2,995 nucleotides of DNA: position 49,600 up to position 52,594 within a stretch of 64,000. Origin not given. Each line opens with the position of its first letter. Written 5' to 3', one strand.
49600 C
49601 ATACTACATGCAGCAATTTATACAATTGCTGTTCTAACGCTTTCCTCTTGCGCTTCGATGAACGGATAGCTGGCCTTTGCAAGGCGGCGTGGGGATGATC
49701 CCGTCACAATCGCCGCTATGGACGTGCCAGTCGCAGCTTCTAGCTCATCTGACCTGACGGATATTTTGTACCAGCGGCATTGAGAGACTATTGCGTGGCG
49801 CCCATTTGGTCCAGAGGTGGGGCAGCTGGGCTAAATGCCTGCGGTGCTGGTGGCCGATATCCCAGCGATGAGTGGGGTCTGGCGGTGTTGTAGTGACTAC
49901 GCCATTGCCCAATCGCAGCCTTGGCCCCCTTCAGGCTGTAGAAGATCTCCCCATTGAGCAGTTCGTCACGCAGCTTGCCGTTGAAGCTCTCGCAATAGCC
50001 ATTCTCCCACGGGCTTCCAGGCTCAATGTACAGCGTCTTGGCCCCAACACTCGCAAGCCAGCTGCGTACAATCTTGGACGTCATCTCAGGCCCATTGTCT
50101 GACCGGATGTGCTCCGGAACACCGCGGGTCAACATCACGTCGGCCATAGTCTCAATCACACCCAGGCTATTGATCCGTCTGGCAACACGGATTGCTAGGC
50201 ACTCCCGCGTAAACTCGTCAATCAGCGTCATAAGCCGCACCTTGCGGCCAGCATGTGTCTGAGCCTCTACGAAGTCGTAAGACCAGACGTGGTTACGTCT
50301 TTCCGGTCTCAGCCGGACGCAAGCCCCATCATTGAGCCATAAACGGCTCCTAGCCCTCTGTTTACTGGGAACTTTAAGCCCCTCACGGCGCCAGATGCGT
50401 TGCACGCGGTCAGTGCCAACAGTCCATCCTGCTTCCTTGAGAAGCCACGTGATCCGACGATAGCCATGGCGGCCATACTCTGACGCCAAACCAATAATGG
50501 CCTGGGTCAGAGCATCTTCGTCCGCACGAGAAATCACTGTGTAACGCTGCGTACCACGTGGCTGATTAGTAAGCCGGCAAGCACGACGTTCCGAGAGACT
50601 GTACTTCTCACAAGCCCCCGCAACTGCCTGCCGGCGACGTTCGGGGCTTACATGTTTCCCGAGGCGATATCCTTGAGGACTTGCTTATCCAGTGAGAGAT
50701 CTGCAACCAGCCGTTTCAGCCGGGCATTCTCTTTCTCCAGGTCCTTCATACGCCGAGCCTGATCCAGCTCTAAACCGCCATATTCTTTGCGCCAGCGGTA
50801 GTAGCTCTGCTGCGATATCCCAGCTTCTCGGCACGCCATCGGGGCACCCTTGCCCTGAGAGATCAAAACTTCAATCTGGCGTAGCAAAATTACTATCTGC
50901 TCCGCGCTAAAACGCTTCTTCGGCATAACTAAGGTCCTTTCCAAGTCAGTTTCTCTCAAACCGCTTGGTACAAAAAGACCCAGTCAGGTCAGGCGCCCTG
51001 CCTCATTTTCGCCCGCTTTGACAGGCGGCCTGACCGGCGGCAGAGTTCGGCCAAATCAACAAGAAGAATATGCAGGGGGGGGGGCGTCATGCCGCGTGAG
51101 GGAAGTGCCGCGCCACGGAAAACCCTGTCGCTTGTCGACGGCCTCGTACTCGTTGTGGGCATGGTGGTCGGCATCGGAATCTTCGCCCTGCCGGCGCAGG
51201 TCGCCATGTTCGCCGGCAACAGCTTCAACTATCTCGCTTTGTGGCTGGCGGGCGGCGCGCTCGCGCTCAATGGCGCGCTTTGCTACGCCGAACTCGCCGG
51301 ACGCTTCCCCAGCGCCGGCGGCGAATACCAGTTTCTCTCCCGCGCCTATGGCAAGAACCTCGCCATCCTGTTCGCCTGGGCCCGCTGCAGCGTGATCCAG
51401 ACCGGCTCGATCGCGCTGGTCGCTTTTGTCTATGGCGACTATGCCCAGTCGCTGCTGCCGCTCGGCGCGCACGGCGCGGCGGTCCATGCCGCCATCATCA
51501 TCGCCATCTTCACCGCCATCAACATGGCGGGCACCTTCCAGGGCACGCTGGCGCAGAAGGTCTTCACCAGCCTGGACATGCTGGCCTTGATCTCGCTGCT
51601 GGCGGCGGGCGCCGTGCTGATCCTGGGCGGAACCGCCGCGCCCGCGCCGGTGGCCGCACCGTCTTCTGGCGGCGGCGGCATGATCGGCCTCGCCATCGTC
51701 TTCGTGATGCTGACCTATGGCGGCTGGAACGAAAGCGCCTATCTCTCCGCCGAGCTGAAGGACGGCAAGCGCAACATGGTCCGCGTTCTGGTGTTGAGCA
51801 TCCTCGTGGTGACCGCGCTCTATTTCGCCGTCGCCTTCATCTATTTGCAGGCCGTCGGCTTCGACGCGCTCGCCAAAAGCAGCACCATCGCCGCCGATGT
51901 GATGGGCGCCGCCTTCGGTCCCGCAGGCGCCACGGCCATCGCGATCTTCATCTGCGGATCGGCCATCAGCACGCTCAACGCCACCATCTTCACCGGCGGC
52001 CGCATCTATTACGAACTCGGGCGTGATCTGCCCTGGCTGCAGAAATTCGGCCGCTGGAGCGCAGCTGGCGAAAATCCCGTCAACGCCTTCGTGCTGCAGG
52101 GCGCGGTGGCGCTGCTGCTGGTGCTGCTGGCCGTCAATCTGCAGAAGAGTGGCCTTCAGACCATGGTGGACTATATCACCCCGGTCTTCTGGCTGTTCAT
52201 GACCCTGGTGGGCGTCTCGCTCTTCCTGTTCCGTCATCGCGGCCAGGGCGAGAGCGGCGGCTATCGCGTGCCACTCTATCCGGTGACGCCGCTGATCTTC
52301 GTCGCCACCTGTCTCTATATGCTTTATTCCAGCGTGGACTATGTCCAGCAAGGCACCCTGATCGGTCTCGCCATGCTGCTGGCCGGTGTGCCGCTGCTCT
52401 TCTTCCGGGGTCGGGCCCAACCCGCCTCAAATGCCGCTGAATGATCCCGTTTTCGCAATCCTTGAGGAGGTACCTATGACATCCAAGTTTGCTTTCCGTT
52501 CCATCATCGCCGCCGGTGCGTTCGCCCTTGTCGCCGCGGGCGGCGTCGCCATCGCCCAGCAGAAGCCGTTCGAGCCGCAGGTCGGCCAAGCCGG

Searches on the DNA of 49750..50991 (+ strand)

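Call 85: search_dna_similar(query=window:49750-50991:+, collection=plasmids, mode=distant, max_rows=12)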
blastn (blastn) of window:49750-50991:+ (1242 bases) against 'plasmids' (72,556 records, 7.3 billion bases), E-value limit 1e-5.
Records with a match: 304; places in all: 445; records where one place covers at least 80% of the query: 11.
Best place of each record, by identity: 80-90% 18; 60-80% 286.
By first word of the organism name: Rhizobium 46; Pseudosulfitobacter 29; Sphingomonas 14; Paracoccus 14; Phaeobacter 14; Methylobacterium 13; Sphingobium 12; Novosphingobium 10; Ralstonia 9; Sphingopyxis 8; and 60 more.
By predicted mobility (MOB-suite, as given by PLSDB): non-mobilizable 139; conjugative 116; mobilizable 49.
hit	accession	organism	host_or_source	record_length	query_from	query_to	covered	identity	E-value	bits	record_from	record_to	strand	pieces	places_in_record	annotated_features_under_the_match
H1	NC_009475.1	Bradyrhizobium sp. BTAi1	-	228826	1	1242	100%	74.6%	0e+0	801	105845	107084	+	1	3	IS3 family transposase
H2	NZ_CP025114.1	Bradyrhizobium sp. SK17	whole organism,agricultural soil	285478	1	1242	100%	74.5%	0e+0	782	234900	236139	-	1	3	IS3 family transposase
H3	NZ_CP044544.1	Bradyrhizobium betae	Beta vulgaris,Cell culture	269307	1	1242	100%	74.5%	0e+0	782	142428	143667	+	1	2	IS3 family transposase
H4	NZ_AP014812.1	Methylorubrum populi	-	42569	1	1159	93%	69.1%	1e-120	442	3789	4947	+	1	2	IS3 family transposase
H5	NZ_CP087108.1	Methylobacterium sp. NMS14P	Coffea arabica,Pure culture,root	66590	94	1159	86%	69.0%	5e-113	416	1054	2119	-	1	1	IS3 family transposase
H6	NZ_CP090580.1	Methylobacterium radiotolerans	Pure isolate,Urban soil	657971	94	1159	86%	68.8%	9e-110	405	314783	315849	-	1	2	none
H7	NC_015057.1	Granulicella tundricola MP5ACTX9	-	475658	106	1156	85%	66.5%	1e-64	256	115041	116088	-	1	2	none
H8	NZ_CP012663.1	Frigidibacter mobilis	oil-production water,oil-production ...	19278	89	1135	84%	66.6%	2e-62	248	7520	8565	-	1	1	none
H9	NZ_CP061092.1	Roseomonas marmotae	Marmota himalayana,pure culture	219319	89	1136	84%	65.3%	7e-48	199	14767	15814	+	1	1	IS3 family transposase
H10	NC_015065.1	Granulicella tundricola MP5ACTX9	-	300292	86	1089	81%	67.5%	2e-80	308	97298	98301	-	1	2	none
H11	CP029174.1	Methylobacterium sp. DM1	-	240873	189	1159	78%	69.7%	6e-112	412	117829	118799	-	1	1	none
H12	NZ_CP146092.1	Ralstonia sp. RRA.1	-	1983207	94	1062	78%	69.2%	2e-98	367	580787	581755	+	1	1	none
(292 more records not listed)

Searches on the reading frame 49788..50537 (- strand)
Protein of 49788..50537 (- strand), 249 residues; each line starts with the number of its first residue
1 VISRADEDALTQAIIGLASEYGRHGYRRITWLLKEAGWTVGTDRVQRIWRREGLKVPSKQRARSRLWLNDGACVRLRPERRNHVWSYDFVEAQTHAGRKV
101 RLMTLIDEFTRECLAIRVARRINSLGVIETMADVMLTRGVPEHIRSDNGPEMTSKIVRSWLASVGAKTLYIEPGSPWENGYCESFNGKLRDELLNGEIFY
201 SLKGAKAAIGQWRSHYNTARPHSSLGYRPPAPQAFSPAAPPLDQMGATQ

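Call 45: search_protein_families(library=pfam, proteins=[window:49788-50537:-], max_evalue=0.01)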
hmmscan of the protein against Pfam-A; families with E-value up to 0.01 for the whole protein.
window:49788-50537:- (249 aa): 5 families
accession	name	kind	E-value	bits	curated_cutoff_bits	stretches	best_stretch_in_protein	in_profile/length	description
PF13683.12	rve_3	-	1.4e-28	98.9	26.5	1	165-230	2-67/67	Integrase core domain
PF00665.32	rve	-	2.3e-19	70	32.6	1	79-176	2-102/102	Integrase core domain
PF13276.12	HTH_21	-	1.7e-10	41.4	28.1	1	6-61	2-59/60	HTH-like domain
PF13333.12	rve_2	-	0.00021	21.8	22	1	183-229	1-47/56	Integrase core domain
PF24764.1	rva_4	-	0.0074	16.5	26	0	105-153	29-77/194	Integrase core domain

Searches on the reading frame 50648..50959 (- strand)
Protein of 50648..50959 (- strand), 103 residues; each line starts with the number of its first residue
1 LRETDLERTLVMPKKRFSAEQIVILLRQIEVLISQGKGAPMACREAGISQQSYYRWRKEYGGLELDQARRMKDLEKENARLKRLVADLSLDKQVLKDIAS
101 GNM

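Call 45: search_protein_families(library=pfam, proteins=[window:50648-50959:-], max_evalue=0.01)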
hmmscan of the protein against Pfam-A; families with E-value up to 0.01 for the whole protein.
window:50648-50959:- (103 aa): 5 families
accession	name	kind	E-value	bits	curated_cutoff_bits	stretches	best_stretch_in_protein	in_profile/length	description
PF01527.26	HTH_Tnp_1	-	1.5e-17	64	24.1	1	14-86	4-75/75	Transposase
PF13551.12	HTH_29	-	0.00039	20.9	28.1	1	29-66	4-42/64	Winged helix-turn helix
PF13518.12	HTH_28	-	0.00081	19.9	25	1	36-61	12-37/52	Helix-turn-helix domain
PF13384.12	HTH_23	-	0.008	16.4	24.6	0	35-64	16-47/50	Homeodomain-like domain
PF13022.12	HTH_Tnp_1_2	-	0.0096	16.5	27.9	0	41-59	31-49/122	Helix-turn-helix of insertion element transposase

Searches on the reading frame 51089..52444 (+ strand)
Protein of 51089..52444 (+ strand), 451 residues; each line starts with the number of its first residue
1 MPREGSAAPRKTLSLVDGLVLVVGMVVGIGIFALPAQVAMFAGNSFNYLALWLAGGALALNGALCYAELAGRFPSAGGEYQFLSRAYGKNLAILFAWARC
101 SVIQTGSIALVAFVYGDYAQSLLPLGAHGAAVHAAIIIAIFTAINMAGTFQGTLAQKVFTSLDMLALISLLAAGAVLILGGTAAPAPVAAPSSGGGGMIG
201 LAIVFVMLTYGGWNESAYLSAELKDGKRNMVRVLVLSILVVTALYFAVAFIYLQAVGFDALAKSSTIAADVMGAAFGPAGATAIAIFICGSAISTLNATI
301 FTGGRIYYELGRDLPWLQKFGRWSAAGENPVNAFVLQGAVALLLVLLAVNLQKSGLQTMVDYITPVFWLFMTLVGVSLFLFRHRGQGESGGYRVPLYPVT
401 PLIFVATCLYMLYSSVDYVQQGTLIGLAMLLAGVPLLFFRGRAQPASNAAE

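Call 61: find_encoding_contigs(protein=window:51089-52444:+, flank=10000, max_places=8)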
Protein window:51089-52444:+ (451 aa): 2 contigs read that carry it; 2 places shown.
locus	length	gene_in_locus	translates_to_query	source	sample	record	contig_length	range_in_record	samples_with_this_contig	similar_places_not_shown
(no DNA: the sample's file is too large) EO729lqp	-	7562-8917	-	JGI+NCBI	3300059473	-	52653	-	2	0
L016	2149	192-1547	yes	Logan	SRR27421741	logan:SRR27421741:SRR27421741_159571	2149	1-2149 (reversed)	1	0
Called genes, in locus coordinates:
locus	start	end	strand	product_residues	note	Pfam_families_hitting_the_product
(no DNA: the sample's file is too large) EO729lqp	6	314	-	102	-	-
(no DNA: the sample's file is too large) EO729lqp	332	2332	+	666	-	PF07715:Plug, PF00593:TonB_dep_Rec_b-barrel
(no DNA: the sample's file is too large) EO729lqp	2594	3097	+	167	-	PF03544:TonB_C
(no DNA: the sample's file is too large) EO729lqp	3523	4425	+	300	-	PF00072:Response_reg, PF01047:MarR (faint), PF12802:MarR_2 (weak)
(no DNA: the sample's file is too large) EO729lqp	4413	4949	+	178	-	PF07700:HNOB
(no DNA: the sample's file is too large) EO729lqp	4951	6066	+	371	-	PF02518:HATPase_c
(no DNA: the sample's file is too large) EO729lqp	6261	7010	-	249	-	PF13276:HTH_21, PF00665:rve, PF13683:rve_3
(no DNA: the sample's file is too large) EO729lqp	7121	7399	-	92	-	PF01527:HTH_Tnp_1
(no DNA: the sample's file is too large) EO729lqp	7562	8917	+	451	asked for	PF13520:AA_permease_2, PF00324:AA_permease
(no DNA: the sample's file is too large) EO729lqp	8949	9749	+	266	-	PF08123:DOT1 (faint), PF09445:Methyltransf_15 (weak), PF13847:Methyltransf_31, PF08241:Methyltransf_11 (faint), PF13649:Methyltransf_25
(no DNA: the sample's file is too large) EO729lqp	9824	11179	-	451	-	PF00324:AA_permease, PF03845:Spore_permease (faint), PF13520:AA_permease_2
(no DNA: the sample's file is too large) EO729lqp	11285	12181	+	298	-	PF07920:DUF1684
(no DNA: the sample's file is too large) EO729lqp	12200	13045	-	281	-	PF13406:SLT_2 (faint), PF01464:SLT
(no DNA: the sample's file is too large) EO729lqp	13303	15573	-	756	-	PF13432:TPR_16, PF14559:TPR_19, PF07719:TPR_2 (weak), PF13432:TPR_16 (weak), PF13424:TPR_12 (weak), PF13414:TPR_11 (weak), PF13432:TPR_16 (weak), PF13844:Glyco_transf_41, +11 more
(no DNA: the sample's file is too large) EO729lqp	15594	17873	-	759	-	PF00390:malic, PF03949:Malic_M, PF01515:PTA_PTB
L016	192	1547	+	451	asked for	PF13520:AA_permease_2, PF00324:AA_permease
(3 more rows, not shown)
